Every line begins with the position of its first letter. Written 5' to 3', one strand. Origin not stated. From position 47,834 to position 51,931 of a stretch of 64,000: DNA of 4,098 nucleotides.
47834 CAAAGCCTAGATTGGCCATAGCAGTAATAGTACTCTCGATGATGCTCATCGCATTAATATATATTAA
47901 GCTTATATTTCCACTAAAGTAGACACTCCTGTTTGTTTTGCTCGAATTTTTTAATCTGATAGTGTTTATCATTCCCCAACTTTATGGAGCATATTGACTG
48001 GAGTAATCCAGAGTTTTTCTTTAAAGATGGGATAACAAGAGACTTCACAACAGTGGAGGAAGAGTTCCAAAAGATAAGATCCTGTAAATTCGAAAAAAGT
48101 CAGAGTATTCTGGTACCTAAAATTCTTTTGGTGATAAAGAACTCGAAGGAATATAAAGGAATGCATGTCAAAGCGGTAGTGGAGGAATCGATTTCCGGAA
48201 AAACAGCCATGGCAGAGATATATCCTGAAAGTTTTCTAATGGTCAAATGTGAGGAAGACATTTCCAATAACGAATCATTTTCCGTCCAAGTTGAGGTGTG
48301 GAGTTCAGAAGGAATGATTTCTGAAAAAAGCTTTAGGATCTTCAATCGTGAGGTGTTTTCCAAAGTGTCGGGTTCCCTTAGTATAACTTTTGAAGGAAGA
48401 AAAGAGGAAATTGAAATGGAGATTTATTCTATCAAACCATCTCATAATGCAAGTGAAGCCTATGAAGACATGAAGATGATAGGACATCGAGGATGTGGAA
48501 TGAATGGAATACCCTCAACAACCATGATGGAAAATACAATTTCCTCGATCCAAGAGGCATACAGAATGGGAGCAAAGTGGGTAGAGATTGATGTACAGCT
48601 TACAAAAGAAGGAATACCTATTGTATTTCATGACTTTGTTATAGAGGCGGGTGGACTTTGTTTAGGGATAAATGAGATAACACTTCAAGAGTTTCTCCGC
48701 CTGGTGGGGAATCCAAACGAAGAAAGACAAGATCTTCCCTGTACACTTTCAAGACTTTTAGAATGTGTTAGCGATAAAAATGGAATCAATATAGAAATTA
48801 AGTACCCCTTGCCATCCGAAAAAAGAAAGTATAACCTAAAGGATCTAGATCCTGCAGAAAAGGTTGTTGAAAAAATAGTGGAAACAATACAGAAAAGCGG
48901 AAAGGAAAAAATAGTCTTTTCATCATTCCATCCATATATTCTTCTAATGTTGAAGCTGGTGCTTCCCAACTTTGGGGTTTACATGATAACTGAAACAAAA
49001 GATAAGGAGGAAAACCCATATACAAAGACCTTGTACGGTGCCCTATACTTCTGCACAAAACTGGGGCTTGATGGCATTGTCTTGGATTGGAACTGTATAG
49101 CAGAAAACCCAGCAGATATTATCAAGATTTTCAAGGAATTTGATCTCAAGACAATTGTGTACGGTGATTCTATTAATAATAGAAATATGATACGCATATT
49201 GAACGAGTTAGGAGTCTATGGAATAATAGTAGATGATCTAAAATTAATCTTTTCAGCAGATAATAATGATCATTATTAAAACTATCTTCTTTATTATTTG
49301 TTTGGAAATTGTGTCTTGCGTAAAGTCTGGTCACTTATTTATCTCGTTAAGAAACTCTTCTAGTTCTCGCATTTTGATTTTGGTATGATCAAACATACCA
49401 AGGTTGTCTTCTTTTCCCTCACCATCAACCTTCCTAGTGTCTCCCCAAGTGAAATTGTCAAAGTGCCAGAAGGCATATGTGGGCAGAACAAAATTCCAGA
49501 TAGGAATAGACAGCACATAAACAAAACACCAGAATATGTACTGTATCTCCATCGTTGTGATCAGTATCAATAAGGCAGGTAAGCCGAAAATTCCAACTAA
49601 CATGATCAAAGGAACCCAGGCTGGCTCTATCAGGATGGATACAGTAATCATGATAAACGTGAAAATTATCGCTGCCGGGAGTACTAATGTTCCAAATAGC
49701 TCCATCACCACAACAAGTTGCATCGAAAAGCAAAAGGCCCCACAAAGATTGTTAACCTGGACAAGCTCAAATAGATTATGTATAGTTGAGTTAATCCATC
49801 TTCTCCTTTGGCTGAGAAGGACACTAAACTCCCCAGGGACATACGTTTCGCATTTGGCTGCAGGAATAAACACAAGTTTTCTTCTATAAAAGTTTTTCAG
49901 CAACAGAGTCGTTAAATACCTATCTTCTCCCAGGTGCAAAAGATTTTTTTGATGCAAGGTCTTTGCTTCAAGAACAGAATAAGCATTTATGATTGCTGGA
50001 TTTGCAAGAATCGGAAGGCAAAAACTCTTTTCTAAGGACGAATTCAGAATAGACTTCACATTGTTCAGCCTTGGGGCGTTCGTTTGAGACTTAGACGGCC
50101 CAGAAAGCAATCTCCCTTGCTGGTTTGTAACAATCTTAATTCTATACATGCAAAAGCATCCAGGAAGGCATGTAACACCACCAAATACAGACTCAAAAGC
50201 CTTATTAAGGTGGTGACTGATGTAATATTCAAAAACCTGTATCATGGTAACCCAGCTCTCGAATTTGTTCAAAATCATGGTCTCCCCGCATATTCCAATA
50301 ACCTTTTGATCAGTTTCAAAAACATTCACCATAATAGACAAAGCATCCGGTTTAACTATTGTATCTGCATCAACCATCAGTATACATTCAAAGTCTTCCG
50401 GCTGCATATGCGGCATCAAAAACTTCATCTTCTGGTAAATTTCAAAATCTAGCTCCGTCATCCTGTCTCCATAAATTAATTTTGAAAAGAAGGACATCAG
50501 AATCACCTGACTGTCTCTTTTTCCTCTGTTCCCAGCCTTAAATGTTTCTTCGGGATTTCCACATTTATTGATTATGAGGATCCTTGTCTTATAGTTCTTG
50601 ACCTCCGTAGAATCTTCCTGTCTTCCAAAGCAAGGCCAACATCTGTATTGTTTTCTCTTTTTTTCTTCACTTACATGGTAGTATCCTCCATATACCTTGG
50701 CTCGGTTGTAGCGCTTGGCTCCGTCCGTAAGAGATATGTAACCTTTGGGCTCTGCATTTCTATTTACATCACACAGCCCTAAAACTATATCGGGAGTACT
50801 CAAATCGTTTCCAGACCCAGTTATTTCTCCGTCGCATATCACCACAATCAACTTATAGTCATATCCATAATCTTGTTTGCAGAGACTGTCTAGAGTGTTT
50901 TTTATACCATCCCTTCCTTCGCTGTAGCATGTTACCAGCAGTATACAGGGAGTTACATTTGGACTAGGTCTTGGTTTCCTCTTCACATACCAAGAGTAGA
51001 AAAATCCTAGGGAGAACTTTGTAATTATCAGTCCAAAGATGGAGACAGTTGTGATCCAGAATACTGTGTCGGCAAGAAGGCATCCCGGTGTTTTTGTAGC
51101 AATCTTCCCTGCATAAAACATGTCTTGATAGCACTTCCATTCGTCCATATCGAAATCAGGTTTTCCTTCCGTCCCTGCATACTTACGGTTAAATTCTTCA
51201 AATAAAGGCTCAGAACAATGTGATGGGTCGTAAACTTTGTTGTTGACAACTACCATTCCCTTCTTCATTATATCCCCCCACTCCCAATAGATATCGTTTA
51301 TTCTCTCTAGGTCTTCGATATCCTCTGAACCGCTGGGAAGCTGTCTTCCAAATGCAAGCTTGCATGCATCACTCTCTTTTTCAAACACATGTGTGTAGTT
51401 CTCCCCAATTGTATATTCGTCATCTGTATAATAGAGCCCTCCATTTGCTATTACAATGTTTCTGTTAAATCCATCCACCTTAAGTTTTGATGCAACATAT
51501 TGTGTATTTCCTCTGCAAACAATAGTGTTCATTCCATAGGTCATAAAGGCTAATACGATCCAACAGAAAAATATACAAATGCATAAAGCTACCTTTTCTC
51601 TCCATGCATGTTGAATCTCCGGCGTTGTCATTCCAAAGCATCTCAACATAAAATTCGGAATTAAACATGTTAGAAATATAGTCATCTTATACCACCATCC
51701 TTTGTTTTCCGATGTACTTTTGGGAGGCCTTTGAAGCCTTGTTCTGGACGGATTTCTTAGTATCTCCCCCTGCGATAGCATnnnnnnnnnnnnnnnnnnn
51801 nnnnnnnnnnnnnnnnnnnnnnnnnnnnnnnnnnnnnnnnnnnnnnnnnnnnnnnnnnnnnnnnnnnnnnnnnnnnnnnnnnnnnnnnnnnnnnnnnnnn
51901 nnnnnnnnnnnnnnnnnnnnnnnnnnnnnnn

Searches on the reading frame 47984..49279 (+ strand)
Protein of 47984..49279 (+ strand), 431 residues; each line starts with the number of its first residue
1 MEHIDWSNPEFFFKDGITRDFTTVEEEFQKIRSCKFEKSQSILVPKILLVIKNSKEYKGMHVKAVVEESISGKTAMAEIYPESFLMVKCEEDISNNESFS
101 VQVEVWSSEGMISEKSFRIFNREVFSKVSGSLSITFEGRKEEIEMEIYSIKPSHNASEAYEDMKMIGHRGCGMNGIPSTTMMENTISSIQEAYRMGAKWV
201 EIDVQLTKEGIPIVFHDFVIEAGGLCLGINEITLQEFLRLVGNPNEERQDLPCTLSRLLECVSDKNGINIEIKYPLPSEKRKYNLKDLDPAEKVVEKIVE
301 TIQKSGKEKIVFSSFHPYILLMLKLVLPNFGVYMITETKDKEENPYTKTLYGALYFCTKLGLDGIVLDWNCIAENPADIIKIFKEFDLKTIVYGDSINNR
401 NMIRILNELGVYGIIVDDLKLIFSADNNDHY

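Call 40: search_protein_families(library=pfam, proteins=[window:47984-49279:+], max_evalue=0.00001)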
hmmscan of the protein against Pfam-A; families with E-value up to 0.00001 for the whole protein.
window:47984-49279:+ (431 aa): 1 family
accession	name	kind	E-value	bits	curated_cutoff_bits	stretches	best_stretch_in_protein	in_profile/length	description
PF03009.23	GDPD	-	4e-34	119.2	23.6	1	168-419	1-242/244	Glycerophosphoryl diester phosphodiesterase family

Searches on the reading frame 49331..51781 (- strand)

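Call 40: search_protein_families(library=pfam, proteins=[window:49331-51781:-], max_evalue=0.00001)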
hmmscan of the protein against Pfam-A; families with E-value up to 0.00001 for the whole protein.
window:49331-51781:- (816 aa): 4 families
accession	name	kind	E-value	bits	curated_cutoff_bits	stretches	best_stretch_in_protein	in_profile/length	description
PF03142.21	Chitin_synth_2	-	1.3e-200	668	27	2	279-556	27-294/527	Chitin synthase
PF13632.12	Glyco_trans_2_3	-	4e-15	56.6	27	1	467-732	2-195/198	Glycosyl transferase family group 2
PF13641.12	Glyco_tranf_2_3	-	5.3e-14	53.2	27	1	464-664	87-229/230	Glycosyltransferase like family 2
PF00535.33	Glycos_transf_2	-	3e-07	31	23.3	0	465-551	80-164/168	Glycosyl transferase family 2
